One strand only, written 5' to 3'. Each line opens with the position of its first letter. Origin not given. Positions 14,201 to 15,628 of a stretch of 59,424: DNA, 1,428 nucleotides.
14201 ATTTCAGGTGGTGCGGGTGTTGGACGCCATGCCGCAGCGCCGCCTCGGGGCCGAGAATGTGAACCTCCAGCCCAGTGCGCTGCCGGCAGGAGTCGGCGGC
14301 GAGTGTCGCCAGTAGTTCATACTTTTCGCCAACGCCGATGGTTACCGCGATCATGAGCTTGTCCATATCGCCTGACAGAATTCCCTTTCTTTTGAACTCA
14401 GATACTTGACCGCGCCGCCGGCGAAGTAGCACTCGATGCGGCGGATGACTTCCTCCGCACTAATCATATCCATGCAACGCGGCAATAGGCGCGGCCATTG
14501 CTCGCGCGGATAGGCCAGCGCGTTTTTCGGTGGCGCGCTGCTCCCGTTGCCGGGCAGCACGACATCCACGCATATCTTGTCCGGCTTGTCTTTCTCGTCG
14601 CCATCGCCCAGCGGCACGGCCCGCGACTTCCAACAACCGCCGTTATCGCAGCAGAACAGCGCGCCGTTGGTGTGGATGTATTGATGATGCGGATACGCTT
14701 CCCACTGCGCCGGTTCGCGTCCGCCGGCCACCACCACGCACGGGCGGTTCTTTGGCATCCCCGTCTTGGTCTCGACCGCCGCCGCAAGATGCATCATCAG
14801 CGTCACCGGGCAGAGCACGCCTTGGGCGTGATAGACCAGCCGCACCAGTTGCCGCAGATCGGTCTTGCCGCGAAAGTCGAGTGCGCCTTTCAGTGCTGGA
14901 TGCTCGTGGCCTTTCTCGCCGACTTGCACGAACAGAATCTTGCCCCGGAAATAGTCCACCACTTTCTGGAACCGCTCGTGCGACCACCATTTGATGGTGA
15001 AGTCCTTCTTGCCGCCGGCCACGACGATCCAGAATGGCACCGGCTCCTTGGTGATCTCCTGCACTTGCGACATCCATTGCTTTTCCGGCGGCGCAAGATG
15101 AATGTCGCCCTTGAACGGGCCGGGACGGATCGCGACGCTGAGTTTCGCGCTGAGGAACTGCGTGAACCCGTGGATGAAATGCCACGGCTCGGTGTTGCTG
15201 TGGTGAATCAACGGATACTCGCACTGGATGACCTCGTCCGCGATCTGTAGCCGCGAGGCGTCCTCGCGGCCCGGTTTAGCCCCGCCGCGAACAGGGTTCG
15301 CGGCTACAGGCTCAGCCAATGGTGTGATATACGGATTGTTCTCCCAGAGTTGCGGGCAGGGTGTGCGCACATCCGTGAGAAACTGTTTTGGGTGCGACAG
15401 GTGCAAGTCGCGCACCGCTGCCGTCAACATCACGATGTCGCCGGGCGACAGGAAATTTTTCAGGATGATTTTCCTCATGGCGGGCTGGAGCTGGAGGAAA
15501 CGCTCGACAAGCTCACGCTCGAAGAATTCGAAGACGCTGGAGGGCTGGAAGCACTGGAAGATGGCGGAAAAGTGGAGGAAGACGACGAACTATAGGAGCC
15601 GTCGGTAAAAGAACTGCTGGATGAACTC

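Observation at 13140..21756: An 8.6-kb minus-strand accessory block sits inside a plus-strand glycan-catabolism array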

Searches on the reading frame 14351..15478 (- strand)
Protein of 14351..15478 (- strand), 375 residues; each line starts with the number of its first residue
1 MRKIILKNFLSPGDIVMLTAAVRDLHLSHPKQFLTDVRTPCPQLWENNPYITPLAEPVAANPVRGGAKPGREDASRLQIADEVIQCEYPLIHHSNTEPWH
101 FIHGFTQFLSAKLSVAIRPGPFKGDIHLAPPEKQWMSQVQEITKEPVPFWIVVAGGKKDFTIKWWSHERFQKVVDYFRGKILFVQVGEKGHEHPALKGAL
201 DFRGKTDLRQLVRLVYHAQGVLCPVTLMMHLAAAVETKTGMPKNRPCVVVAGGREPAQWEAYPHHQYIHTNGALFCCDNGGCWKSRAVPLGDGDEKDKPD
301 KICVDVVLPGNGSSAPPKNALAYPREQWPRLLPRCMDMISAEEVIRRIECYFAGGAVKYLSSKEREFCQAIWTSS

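Call 4: search_protein_families(library=pfam, proteins=[window:14351-15478:-], max_evalue=0.01)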
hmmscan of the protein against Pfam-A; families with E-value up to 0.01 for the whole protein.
window:14351-15478:- (375 aa): 1 family
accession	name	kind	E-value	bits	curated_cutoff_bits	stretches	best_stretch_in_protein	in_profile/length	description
PF01075.23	Glyco_transf_9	-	1.4e-05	25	22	1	161-238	117-204/247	Glycosyltransferase family 9 (heptosyltransferase)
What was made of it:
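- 14351..15478 (-): P2, 375 aa, a GT9-like GT-B glycosyltransferase with no membrane segment and no signal peptide. Pfam GT9 at 25 bits (call 4).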

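Call 5: search_protein_families(library=ncbifam, proteins=[window:14351-15478:-], max_evalue=0.01)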
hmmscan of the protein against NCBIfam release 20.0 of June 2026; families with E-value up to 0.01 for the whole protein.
window:14351-15478:- (375 aa): 0 families

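Call 7: search_protein_families(library=phrogs, proteins=[window:14351-15478:-], max_evalue=0.01)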
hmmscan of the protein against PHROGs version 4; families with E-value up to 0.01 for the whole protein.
window:14351-15478:- (375 aa): 0 families

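Call 41: search_solved_structures(query=window:14351-15478:-, max_evalue=10, show_alignments=1)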
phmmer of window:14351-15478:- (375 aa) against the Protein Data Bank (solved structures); distinct sequences matched with E-value up to 10: 2.
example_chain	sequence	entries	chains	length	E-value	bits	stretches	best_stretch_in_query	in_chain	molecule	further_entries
8jzc_A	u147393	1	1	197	1.7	10.6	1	320-341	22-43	Nitrate reductase molybdenum cofactor assembly chaperone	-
6wmi_A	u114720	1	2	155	8.4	8.3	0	247-286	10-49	Zinc finger protein 410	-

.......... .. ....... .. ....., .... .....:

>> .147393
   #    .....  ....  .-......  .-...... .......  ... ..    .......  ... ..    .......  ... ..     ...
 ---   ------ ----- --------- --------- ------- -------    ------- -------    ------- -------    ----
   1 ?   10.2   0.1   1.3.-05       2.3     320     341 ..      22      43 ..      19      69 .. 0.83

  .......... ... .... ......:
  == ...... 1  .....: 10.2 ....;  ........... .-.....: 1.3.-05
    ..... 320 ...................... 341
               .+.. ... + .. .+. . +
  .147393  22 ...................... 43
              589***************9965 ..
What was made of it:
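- On BAHT protein heptosyltransferases (TibC/AAH): phmmer against all PDB sequences finds nothing (call 41).
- P2 has no sequence-level match to TibC or to any solved structure (call 41).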

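Call 43: find_homologous_proteins(query=window:14351-15478:-, max_evalue=0.00001)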
Query window:14351-15478:- (375 aa): 4835 proteins with E <= 0.00001 among 8000 candidates; the best 120 are listed.
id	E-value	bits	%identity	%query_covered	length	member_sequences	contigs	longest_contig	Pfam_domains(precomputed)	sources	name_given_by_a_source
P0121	2.3e-217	740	83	97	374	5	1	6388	PF01075.24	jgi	jgi:ADP-heptose:LPS heptosyltransferase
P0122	1.4e-207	707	81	98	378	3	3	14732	PF01075.24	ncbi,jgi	-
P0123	3.2e-204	696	77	99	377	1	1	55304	PF01075.24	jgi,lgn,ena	-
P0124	2.8e-198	677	78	98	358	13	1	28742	PF01075.24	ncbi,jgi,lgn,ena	ncbi:MAG: glycosyltransferase family 9 protein [Verrucomicrobiia bacterium]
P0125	1.7e-195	668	75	100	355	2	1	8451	PF01075.24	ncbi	-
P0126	4.0e-170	584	64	99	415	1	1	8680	PF01075.24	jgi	jgi:ADP-heptose:LPS heptosyltransferase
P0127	5.0e-169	580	67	98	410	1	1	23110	PF01075.24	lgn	-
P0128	4.5e-167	574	67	99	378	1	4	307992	PF01075.24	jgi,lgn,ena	-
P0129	1.1e-166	573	66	99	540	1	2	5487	PF01075.24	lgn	-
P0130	2.6e-165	568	66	99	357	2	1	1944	PF01075.24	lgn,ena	-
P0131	4.6e-165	567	64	98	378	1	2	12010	PF01075.24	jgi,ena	-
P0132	2.0e-164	565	65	100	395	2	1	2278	PF01075.24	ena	-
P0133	2.1e-164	565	72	90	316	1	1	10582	PF01075.24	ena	-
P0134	2.5e-164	565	65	98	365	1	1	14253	PF01075.24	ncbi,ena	-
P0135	5.7e-164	564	65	99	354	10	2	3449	PF01075.24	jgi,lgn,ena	jgi:hypothetical protein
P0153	3.5e-158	545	64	96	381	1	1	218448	PF01075.24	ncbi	-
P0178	2.8e-154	532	63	99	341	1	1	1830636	PF01075.24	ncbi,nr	ncbi:glycosyltransferase family 9 protein [Polynucleobacter paneuropaeus]|nr:glycosyltransferase fam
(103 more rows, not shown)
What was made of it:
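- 14351..15478 (-): The family has more than 4800 homologues at 56-83% identity (call 43).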

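Call 45: find_encoding_contigs(protein=P0178, flank=8000, max_places=1)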
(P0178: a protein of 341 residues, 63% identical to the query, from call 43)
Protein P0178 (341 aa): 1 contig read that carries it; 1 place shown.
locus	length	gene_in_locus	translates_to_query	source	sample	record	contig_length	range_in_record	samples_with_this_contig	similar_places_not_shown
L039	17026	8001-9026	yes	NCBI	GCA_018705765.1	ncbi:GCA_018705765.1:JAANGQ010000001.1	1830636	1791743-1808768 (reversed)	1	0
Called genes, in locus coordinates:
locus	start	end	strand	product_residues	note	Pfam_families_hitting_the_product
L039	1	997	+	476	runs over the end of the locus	PF00483:NTP_transferase, PF12804:NTP_transf_3 (weak), PF22640:ManC_GMP_beta-helix, PF01050:MannoseP_isomer, PF07883:Cupin_2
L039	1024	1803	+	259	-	PF01263:Aldose_epim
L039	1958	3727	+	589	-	PF13589:HATPase_c_3 (weak)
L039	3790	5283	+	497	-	PF08811:DUF1800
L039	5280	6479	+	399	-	PF07394:DUF1501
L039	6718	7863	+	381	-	-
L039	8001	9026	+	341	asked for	PF01075:Glyco_transf_9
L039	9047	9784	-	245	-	PF05050:Methyltransf_21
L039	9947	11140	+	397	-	-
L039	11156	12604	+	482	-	PF00515:TPR_1 (faint), PF07719:TPR_2 (faint), PF13371:TPR_9 (weak), PF13424:TPR_12 (faint), PF13428:TPR_14 (faint), PF13432:TPR_16 (faint), PF14559:TPR_19 (faint), PF13844:Glyco_transf_41 (weak)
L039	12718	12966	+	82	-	PF02604:PhdYeFM_antitox (weak)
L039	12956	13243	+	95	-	PF05016:ParE_toxin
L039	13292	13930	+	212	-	-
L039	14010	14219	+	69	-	PF11903:ParD_like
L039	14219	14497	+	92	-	PF15781:ParE-like_toxin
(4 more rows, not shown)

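Call 46: find_encoding_contigs(protein=P0128, flank=8000, max_places=1)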
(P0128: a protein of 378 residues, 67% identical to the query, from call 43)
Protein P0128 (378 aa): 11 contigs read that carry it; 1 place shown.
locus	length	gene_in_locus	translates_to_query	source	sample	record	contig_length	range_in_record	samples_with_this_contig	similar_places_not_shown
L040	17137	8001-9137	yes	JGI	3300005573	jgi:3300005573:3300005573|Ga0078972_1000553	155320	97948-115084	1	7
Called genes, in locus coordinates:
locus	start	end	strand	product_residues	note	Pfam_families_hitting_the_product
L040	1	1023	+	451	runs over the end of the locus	PF01120:Alpha_L_fucos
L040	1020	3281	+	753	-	PF00890:FAD_binding_2 (weak), PF01266:DAO (weak), PF07992:Pyr_redox_2 (weak), PF12831:FAD_oxidored, PF13450:NAD_binding_8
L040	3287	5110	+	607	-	PF02837:Glyco_hydro_2_N, PF22666:Glyco_hydro_2_N2, PF00703:Glyco_hydro_2, PF02836:Glyco_hydro_2_C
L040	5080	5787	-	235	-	-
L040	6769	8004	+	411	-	PF13365:Trypsin_2, PF13432:TPR_16 (faint), PF07719:TPR_2 (faint), PF13424:TPR_12 (faint), PF13428:TPR_14 (faint), PF13431:TPR_17 (faint), PF13414:TPR_11 (weak), PF14559:TPR_19 (weak), +3 more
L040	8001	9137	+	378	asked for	PF01075:Glyco_transf_9 (faint)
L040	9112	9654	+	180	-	-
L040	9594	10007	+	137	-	-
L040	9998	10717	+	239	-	-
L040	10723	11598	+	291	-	PF04230:PS_pyruv_trans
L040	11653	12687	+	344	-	PF00251:Glyco_hydro_32N (faint), PF04616:Glyco_hydro_43 (weak)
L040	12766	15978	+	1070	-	PF08306:Glyco_hydro_98M (weak), PF08307:Glyco_hydro_98C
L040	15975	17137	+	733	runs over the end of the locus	PF22124:Glyco_hydro_95_cat, PF21307:Glyco_hydro_95_C (weak)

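Call 47: find_encoding_contigs(protein=P0153, flank=8000, max_places=1)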
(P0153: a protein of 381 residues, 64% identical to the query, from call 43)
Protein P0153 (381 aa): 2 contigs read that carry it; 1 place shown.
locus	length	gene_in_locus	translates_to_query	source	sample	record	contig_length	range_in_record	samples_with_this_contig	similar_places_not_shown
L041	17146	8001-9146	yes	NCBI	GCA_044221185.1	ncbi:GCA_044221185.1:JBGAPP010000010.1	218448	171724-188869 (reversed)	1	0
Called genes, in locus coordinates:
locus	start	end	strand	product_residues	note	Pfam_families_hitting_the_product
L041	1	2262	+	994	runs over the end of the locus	-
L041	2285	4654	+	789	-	PF25023:TEN_YD-shell (faint)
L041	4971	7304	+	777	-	PF25023:TEN_YD-shell (faint)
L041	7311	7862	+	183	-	-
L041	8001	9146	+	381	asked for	PF01075:Glyco_transf_9 (weak)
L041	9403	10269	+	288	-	PF04230:PS_pyruv_trans (faint)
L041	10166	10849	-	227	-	PF13578:Methyltransf_24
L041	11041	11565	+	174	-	-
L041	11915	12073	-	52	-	-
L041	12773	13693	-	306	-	-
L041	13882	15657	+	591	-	PF01676:Metalloenzyme, PF06415:iPGM_N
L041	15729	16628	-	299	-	PF00348:polyprenyl_synt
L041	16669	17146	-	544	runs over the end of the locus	PF00795:CN_hydrolase, PF02540:NAD_synthase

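Call 62: find_related_loci(query=window:14351-15478:-, collection=metagenome_contigs, flank=10000)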
Query window:14351-15478:- (375 aa) in metagenome_contigs; peptide patterns used: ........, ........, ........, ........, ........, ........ (x = any residue, [..] = any of these).
311 stretches matched a pattern; 297 encode a relative of the query (tblastn E <= 1e-3); the best 80 are kept; 80 distinct loci.
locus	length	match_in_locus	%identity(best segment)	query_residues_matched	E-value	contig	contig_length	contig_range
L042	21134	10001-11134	81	1-369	0e+0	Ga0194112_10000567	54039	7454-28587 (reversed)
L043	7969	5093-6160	81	1-369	0e+0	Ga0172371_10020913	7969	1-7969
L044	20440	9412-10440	81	1-364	0e+0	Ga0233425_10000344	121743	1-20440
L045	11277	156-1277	77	1-371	0e+0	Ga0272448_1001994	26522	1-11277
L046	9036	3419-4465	78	1-369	0e+0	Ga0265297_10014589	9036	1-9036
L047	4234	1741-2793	79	1-371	0e+0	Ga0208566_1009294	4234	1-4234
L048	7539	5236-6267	79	1-364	0e+0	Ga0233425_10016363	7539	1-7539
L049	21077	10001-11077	67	1-373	2e-169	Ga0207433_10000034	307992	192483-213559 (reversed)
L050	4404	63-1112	65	1-374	3e-170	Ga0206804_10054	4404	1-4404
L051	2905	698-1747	64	2-375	6e-174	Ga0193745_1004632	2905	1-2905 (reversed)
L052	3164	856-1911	67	2-364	9e-173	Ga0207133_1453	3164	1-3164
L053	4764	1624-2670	65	2-374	4e-167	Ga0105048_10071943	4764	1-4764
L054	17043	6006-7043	66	2-371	4e-163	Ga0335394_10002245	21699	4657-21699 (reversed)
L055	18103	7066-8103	66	2-371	4e-163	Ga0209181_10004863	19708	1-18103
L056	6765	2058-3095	66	2-371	9e-164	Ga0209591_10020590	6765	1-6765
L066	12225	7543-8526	64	1-370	4e-156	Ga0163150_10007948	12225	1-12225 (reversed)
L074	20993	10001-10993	61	1-373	4e-153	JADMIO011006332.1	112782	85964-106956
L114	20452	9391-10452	59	1-365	4e-143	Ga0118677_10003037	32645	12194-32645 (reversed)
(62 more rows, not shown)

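Call 77: predict_structure(alignment_id=A2)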
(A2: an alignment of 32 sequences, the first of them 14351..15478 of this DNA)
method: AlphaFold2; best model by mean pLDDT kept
length: 375 residues; sequences in the alignment: 32
mean_pLDDT: 80.8   pTM: 0.83
mean pLDDT of the five models: 80.8, 80.3, 79.7, 78.4, 78.3
residues with pLDDT >= 90: 145; 70-90: 149; 50-70: 45; < 50: 36
segments of 3 or more residues with pLDDT < 50: 60-71, 159-162, 256-274
pLDDT, mean of each block of 10 residues (from residue 1): 93 84 95 95 90 84 44 75 82 61 85 93 84 90 92 67 75 96 89 87 90 93 80 87 83 49 44 50 70 82 83 75 88 82 91 92 92 76
secondary structure, 60 per line:
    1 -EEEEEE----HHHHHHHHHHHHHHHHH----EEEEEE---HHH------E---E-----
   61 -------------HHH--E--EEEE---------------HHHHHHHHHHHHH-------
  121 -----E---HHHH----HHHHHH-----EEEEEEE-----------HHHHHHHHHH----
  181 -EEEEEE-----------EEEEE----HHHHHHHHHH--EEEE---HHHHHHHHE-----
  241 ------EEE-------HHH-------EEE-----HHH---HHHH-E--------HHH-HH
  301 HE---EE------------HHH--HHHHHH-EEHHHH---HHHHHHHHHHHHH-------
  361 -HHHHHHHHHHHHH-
elements in order: E2-7 H12-28 E33-38 E82-85 H101-113 H130-133 H138-143 E149-155 H167-176 E182-187 E199-203 H208-217 E220-223 H227-234 E247-249 E267-269 H281-284 H325-330 H334-337 H341-353 H362-374
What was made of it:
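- On BAHT protein heptosyltransferases (TibC/AAH): The P2 model starts directly with a beta-alpha-beta Rossmann-type lobe (E2-7, H12-28, E33-38; call 77). Part of the region has low pLDDT (call 77).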

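Call 80: search_protein_families(library=padloc, proteins=[window:14351-15478:-], max_evalue=0.01)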
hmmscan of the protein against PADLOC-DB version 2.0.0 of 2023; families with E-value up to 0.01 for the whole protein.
window:14351-15478:- (375 aa): 0 families

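Call 81: fold_search(model_id=the predicted structure, library=pdb)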
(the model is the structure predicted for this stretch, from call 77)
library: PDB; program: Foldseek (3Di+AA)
matches with E <= 10: 928; with E <= 0.001: 32
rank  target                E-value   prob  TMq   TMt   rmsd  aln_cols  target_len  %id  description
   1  1psw                  2.2e-09  1.00  0.45  0.51  11.2       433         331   13  Structure of E. coli ADP-heptose lps heptosyltransferase II (released 2003-07-08)
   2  3tov_B                5.2e-09  1.00  0.46  0.49  10.1       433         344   15  The crystal structure of the glycosyl transferase family 9 from Veillonella parvula DSM 2008 (released 2011-09-21)
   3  4rap_G                1.2e-07  1.00  0.53  0.51   6.3       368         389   14  Crystal structure of bacterial iron-containing dodecameric glycosyltransferase TibC from enterotoxigenic E.coli H10407 (released 2014-10-29)
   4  3tov_A                1.2e-07  1.00  0.43  0.46   8.4       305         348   14  The crystal structure of the glycosyl transferase family 9 from Veillonella parvula DSM 2008 (released 2011-09-21)
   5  4rap_B                1.5e-07  1.00  0.54  0.53   6.3       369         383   14  Crystal structure of bacterial iron-containing dodecameric glycosyltransferase TibC from enterotoxigenic E.coli H10407 (released 2014-10-29)
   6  4rap_D                1.6e-07  1.00  0.51  0.50   6.4       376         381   12  Crystal structure of bacterial iron-containing dodecameric glycosyltransferase TibC from enterotoxigenic E.coli H10407 (released 2014-10-29)
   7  4rb4_F                2.5e-07  1.00  0.51  0.50   6.9       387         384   12  Crystal structure of dodecameric iron-containing heptosyltransferase TibC in complex with ADP-D-beta-D-heptose at 3.9  (released 2014-11-05)
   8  4rap_C                3.0e-07  1.00  0.54  0.52   6.2       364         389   14  Crystal structure of bacterial iron-containing dodecameric glycosyltransferase TibC from enterotoxigenic E.coli H10407 (released 2014-10-29)
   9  2h1h_B                3.4e-07  1.00  0.44  0.51   8.9       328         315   13  E. coli heptosyltransferase WaaC with ADP-2-deoxy-2-fluoro heptose (released 2007-05-22)
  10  4rb4_B                3.4e-07  1.00  0.52  0.51   6.6       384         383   12  Crystal structure of dodecameric iron-containing heptosyltransferase TibC in complex with ADP-D-beta-D-heptose at 3.9  (released 2014-11-05)
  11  4rap_L                3.6e-07  1.00  0.53  0.54   6.0       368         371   13  Crystal structure of bacterial iron-containing dodecameric glycosyltransferase TibC from enterotoxigenic E.coli H10407 (released 2014-10-29)
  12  4rb4_A                3.9e-07  1.00  0.53  0.53   6.1       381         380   13  Crystal structure of dodecameric iron-containing heptosyltransferase TibC in complex with ADP-D-beta-D-heptose at 3.9  (released 2014-11-05)
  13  4rap_F                4.6e-07  1.00  0.52  0.51   6.5       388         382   12  Crystal structure of bacterial iron-containing dodecameric glycosyltransferase TibC from enterotoxigenic E.coli H10407 (released 2014-10-29)
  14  4rap_J                4.9e-07  1.00  0.53  0.52   6.5       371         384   13  Crystal structure of bacterial iron-containing dodecameric glycosyltransferase TibC from enterotoxigenic E.coli H10407 (released 2014-10-29)
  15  4rap_H                5.2e-07  1.00  0.54  0.53   6.2       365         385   14  Crystal structure of bacterial iron-containing dodecameric glycosyltransferase TibC from enterotoxigenic E.coli H10407 (released 2014-10-29)
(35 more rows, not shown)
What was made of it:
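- On BAHT protein heptosyltransferases (TibC/AAH): TibC gives TMq 0.51-0.54 (call 81).
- By Foldseek E-value, the LPS enzyme WaaF and a Veillonella GT9 rank above TibC (call 81). P2 is annotated as, and folds like, LPS heptosyltransferases, and WaaF has the best Foldseek E-value (calls 43, 81).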

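Call 83: search_protein_families(library=pfam, proteins=[L044:5455-6654:+, L046:105-2012:+, L048:6-2219:+, L042:1491-3203:+, L040:5180-6769:+, L043:173-1762:+], max_evalue=0.01)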
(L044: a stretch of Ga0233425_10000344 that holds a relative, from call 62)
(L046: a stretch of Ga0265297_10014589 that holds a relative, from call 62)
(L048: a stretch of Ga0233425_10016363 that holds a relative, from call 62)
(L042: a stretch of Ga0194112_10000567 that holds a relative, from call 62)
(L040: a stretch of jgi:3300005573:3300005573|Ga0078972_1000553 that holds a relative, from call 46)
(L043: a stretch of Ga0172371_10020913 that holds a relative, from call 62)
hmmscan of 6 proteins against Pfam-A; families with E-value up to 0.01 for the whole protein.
L044:5455-6654:+ (400 aa): 0 families

L046:105-2012:+ (636 aa): 1 family
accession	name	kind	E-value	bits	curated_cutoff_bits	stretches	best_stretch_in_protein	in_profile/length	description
PF13385.13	Laminin_G_3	-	2.3e-05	25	27.6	1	12-76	84-148/151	Concanavalin A-like lectin/glucanases superfamily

L048:6-2219:+ (738 aa): 1 family
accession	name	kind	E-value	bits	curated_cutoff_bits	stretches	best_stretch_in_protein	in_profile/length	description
PF13385.13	Laminin_G_3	-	2.5e-05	24.9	27.6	1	117-182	75-141/151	Concanavalin A-like lectin/glucanases superfamily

L042:1491-3203:+ (571 aa): 1 family
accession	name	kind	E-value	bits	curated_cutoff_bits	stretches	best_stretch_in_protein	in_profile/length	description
PF00659.24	POLO_box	-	0.0012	19.2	23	1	523-556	9-42/61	POLO box duplicated region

L040:5180-6769:+ (530 aa): 0 families

L043:173-1762:+ (530 aa): 1 family
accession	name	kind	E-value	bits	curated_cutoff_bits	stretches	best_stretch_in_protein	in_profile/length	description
PF13385.13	Laminin_G_3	-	4.8e-06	27.2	27.6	1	95-208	42-147/151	Concanavalin A-like lectin/glucanases superfamily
